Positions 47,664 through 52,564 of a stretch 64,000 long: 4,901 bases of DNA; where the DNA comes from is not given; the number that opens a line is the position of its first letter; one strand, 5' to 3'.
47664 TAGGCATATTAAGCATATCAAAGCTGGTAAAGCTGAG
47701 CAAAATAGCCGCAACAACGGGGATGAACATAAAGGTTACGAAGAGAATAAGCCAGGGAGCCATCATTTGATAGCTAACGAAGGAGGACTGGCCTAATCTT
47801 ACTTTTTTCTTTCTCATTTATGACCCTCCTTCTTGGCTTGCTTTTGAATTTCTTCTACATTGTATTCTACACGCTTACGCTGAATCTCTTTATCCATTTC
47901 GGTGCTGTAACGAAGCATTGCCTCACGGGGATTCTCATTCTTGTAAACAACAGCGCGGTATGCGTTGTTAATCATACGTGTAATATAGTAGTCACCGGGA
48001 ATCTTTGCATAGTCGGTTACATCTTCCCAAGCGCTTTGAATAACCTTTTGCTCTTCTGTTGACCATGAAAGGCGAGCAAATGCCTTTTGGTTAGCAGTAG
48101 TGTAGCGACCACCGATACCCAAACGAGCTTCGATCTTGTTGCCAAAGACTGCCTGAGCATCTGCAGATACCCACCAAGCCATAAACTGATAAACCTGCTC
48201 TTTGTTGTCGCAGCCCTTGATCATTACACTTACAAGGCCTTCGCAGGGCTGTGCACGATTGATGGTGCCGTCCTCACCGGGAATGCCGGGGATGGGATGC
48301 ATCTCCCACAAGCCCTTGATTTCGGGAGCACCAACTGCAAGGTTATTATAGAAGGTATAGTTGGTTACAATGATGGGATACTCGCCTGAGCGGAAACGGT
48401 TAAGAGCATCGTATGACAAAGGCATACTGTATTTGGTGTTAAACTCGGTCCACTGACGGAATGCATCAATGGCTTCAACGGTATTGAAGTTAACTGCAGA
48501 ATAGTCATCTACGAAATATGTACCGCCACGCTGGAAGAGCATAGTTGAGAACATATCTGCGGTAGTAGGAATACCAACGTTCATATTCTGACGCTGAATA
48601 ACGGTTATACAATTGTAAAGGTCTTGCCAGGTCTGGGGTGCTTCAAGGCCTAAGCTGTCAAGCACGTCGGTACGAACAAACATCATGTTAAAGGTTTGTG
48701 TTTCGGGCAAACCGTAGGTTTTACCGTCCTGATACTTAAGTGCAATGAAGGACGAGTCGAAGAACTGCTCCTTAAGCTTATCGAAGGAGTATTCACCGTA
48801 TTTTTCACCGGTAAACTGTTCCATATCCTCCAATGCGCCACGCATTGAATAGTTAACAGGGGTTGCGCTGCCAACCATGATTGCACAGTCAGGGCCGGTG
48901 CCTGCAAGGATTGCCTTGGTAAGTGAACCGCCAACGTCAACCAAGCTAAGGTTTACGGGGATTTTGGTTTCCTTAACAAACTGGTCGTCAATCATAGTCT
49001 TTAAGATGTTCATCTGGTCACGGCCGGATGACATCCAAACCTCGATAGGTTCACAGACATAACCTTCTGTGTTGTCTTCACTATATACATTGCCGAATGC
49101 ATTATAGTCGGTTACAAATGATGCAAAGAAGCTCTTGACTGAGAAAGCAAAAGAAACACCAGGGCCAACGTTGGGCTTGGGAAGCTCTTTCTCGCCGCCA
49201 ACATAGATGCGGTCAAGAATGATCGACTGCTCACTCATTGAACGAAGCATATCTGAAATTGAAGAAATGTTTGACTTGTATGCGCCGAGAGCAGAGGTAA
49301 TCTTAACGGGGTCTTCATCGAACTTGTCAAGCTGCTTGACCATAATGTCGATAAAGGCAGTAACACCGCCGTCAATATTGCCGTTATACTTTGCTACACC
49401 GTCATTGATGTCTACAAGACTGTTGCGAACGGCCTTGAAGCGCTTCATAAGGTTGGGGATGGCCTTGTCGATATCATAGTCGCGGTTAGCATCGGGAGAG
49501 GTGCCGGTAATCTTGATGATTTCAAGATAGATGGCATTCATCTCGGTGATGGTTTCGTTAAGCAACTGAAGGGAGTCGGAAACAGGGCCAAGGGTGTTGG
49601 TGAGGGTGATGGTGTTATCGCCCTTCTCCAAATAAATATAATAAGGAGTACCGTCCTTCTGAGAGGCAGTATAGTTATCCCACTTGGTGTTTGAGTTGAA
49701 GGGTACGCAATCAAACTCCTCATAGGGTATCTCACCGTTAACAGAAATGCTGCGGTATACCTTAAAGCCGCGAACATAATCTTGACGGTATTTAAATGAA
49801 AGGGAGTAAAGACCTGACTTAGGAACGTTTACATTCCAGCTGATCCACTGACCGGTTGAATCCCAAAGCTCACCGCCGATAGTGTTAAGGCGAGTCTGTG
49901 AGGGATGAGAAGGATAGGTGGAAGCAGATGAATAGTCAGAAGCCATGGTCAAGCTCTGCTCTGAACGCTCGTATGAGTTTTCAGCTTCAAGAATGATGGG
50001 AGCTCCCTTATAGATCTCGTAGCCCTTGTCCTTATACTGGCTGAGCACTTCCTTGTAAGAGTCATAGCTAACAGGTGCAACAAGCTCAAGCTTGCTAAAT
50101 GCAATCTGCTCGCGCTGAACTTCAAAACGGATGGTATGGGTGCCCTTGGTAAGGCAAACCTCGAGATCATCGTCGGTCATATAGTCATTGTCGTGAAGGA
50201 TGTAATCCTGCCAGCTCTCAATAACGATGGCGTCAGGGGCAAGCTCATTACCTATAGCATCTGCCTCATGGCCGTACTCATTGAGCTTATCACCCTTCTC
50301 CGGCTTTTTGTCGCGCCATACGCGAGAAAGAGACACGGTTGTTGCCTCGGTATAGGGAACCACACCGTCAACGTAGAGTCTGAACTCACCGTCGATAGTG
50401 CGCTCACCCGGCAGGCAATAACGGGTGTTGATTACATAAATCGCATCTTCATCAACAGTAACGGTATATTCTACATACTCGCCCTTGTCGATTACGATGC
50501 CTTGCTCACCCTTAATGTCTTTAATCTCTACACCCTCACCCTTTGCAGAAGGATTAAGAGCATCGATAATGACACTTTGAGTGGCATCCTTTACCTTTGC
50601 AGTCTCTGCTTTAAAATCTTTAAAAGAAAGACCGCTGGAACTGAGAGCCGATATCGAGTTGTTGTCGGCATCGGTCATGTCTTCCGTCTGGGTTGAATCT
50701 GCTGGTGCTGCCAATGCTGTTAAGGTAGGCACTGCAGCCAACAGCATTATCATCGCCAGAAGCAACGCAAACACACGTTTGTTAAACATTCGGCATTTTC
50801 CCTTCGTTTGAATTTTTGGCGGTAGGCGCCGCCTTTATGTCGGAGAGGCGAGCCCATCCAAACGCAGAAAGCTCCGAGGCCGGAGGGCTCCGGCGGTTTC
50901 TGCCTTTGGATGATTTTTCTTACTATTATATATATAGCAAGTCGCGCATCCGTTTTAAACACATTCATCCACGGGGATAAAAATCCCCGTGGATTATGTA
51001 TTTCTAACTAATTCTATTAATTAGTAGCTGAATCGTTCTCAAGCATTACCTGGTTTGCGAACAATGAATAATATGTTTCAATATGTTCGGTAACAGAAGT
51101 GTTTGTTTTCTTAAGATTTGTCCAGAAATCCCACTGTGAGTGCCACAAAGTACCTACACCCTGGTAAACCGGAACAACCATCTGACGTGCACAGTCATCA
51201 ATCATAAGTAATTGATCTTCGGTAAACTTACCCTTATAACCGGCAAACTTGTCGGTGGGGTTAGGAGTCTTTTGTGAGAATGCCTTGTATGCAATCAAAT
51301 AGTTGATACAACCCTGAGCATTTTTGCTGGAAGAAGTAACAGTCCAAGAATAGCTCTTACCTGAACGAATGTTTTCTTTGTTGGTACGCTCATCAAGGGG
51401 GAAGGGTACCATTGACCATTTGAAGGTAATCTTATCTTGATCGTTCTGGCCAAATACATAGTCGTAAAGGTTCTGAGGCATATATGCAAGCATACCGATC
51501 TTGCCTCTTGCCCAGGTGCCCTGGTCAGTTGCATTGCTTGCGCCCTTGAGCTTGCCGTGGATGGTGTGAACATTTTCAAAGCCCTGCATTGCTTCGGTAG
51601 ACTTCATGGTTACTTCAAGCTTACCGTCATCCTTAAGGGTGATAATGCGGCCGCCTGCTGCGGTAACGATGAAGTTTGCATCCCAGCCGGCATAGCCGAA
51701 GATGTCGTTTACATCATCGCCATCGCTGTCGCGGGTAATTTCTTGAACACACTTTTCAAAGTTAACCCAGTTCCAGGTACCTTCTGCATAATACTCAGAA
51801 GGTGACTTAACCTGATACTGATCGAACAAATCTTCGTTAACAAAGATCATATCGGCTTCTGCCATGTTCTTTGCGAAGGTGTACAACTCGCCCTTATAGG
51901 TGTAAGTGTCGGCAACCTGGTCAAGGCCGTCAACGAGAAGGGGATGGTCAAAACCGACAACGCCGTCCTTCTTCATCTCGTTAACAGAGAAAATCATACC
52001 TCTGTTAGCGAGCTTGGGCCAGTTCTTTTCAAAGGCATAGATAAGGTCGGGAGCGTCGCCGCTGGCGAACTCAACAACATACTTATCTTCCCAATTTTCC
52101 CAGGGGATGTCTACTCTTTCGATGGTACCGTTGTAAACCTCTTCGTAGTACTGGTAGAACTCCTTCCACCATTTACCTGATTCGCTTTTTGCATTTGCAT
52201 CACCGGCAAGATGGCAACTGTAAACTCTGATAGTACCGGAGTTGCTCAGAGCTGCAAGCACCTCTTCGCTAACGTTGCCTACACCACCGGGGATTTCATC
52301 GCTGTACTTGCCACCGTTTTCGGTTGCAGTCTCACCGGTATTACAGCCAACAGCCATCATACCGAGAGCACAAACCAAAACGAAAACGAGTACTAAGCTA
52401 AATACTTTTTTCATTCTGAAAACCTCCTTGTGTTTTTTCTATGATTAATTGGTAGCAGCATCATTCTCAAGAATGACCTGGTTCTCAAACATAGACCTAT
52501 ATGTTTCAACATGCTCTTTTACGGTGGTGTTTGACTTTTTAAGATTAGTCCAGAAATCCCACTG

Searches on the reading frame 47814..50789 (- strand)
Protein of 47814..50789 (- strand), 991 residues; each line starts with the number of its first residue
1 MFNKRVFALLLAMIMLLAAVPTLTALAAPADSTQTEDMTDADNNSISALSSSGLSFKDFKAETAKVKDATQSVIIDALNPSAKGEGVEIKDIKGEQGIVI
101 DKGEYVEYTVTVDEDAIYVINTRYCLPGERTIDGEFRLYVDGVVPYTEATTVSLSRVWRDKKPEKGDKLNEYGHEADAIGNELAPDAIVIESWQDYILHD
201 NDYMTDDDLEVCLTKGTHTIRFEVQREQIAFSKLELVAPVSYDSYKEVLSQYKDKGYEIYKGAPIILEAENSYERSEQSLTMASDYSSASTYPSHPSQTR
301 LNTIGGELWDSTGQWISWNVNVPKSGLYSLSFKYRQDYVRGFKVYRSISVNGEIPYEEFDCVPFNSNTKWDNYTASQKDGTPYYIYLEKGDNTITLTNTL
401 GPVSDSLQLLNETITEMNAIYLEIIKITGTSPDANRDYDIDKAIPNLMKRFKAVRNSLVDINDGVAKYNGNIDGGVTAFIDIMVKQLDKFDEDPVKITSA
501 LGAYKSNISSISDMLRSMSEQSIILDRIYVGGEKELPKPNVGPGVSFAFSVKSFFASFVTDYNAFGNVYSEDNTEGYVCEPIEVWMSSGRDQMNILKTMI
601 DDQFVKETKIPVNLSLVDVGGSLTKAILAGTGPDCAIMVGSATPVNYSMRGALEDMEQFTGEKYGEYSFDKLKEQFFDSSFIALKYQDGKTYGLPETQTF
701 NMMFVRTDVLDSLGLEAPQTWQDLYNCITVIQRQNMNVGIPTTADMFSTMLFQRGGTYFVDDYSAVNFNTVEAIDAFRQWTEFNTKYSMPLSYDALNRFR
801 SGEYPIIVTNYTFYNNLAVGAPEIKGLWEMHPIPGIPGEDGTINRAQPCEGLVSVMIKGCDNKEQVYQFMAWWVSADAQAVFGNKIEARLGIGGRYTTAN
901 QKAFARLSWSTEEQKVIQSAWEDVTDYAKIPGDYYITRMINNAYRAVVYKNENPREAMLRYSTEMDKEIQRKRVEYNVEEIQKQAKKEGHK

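Call 4: search_protein_families(library=pfam, proteins=[window:47814-50789:-], max_evalue=0.01)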
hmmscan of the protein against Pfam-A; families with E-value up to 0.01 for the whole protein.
window:47814-50789:- (991 aa): 2 families
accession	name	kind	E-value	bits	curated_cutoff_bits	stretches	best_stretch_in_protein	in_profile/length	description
PF01547.30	SBP_bac_1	-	1.8e-22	81.2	26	1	591-880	6-307/307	Bacterial extracellular solute-binding protein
PF16990.11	CBM_35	-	5.8e-05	23.8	28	1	309-400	31-108/121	Carbohydrate binding module (family 35)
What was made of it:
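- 47814..50789 (-): Giant secreted solute-binding protein (991 aa). It has an N-terminal signal/anchor without a lipobox, two CBM35/CBM6-like beta-sandwich modules, a helical region and a C-terminal SBP_bac_1 domain. Pfam SBP_bac_1 covers residues 591-880 at E=1.8e-22, with a weak CBM_35 hit (call 4).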

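Call 5: search_protein_families(library=ncbifam, proteins=[window:47814-50789:-], max_evalue=0.01)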
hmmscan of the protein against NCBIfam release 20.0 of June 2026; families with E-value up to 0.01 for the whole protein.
window:47814-50789:- (991 aa): 1 family
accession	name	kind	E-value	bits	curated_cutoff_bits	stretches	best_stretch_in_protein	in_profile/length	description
TIGR03850.1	bind_CPR_0540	equivalog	6.2e-06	25.1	299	1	602-882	55-354/437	carbohydrate ABC transporter substrate-binding protein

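Call 63: search_protein_families(library=pfam, alignment_id=A3, max_evalue=0.01)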
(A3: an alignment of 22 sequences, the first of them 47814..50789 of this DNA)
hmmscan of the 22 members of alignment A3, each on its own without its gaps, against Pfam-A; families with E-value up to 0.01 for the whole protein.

A. member 1, window:47814-50789:- (991 aa): 2 families
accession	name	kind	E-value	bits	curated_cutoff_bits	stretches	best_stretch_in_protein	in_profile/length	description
PF01547.30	SBP_bac_1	-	1.8e-22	81.2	26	1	591-880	6-307/307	Bacterial extracellular solute-binding protein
PF16990.11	CBM_35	-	5.8e-05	23.8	28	1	309-400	31-108/121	Carbohydrate binding module (family 35)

B. families by the number of members that match (of 22 scanned): 8 families
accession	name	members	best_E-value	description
PF01547.30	SBP_bac_1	22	5e-27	Bacterial extracellular solute-binding protein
PF13416.11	SBP_bac_8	20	1.1e-25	Bacterial extracellular solute-binding protein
PF25275.1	Golvesin_C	8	0.00012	Golvesin C-terminal domain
PF16990.11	CBM_35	6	5.8e-05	Carbohydrate binding module (family 35)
PF13343.11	SBP_bac_6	2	1.2e-05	Bacterial extracellular solute-binding protein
PF03422.21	CBM_6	1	0.00012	Carbohydrate binding module (family 6)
PF13531.11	SBP_bac_11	1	0.0046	Bacterial extracellular solute-binding protein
PF20495.3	DUF6727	1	0.0049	Family of unknown function (DUF6727)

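Call 75: find_related_loci(query=A3, collection=metagenome_contigs, flank=10000)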
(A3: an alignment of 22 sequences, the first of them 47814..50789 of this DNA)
Query A3 (991 aa) in metagenome_contigs; peptide patterns used: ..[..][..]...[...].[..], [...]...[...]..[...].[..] (x = any residue, [..] = any of these).
600 stretches matched a pattern (row limit reached: there are more); 591 encode a relative of the query (tblastn E <= 1e-3); the best 80 are kept; 80 distinct loci.
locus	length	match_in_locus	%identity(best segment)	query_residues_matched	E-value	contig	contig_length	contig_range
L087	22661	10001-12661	37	82-979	0e+0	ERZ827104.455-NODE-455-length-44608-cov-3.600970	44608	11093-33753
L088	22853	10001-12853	36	5-978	0e+0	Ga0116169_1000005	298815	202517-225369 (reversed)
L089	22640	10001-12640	35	93-979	0e+0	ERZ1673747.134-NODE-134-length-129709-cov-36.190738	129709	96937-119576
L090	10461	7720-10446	35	69-978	0e+0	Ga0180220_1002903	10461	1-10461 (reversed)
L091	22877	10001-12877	36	4-979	0e+0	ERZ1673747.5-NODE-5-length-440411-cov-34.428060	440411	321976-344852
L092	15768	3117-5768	36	82-979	0e+0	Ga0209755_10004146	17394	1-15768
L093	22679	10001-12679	36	69-979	0e+0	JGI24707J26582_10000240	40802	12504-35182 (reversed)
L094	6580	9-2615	37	106-987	0e+0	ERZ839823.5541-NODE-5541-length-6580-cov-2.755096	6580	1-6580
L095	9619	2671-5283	34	97-978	1e-179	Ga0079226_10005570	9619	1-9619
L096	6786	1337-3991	35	83-980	1e-180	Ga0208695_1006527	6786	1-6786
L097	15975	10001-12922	34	2-978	1e-178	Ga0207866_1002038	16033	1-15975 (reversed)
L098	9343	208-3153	34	6-991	3e-178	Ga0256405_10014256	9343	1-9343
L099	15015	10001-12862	34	1-978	4e-179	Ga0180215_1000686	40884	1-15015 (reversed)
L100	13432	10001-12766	34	55-978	7e-178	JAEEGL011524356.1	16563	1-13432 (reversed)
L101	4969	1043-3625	35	105-979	0e+0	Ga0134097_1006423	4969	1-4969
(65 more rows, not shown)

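Call 91: search_protein_families(library=pfam, proteins=[L087:14509-16497:+], max_evalue=0.1)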
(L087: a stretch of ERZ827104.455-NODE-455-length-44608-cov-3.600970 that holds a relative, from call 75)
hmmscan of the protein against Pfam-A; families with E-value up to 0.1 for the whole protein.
L087:14509-16497:+ (662 aa): 4 families
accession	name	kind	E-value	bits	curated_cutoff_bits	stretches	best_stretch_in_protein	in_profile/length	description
PF00150.24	Cellulase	-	8.8e-22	78.3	23.5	1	42-339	1-269/272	Cellulase (glycosyl hydrolase family 5)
PF00754.31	F5_F8_type_C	-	1.9e-12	47.8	28.2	1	477-580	7-114/127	F5/8 type C domain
PF22633.2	F5_F8_type_C_2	-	5.5e-12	46.6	27.8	1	485-576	1-91/91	NedA-like, galactose-binding domain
PF00030.24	Crystall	-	0.03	14.9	25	0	421-459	2-40/82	Beta/Gamma crystallin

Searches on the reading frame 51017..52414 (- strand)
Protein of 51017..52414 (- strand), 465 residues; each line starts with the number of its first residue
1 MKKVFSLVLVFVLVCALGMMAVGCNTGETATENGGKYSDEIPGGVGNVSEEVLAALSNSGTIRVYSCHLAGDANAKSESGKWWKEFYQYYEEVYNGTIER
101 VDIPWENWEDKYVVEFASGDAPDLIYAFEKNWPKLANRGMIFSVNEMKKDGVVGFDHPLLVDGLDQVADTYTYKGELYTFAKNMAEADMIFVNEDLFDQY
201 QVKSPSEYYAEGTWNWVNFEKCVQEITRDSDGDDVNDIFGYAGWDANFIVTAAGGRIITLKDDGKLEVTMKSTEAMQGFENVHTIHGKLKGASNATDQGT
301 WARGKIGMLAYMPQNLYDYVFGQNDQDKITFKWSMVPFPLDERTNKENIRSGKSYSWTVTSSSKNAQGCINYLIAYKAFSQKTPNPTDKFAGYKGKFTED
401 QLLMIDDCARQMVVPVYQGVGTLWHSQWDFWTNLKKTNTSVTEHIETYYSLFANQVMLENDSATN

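Call 19: search_protein_families(library=pfam, proteins=[window:51017-52414:-], max_evalue=0.001)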
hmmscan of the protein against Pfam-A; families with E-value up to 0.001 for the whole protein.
window:51017-52414:- (465 aa): 2 families
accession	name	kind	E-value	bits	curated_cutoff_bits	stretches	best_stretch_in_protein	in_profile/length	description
PF01547.30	SBP_bac_1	-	1.3e-12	48.8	26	1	77-374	4-301/307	Bacterial extracellular solute-binding protein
PF13416.11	SBP_bac_8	-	1.6e-06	28.5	27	1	90-369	6-236/279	Bacterial extracellular solute-binding protein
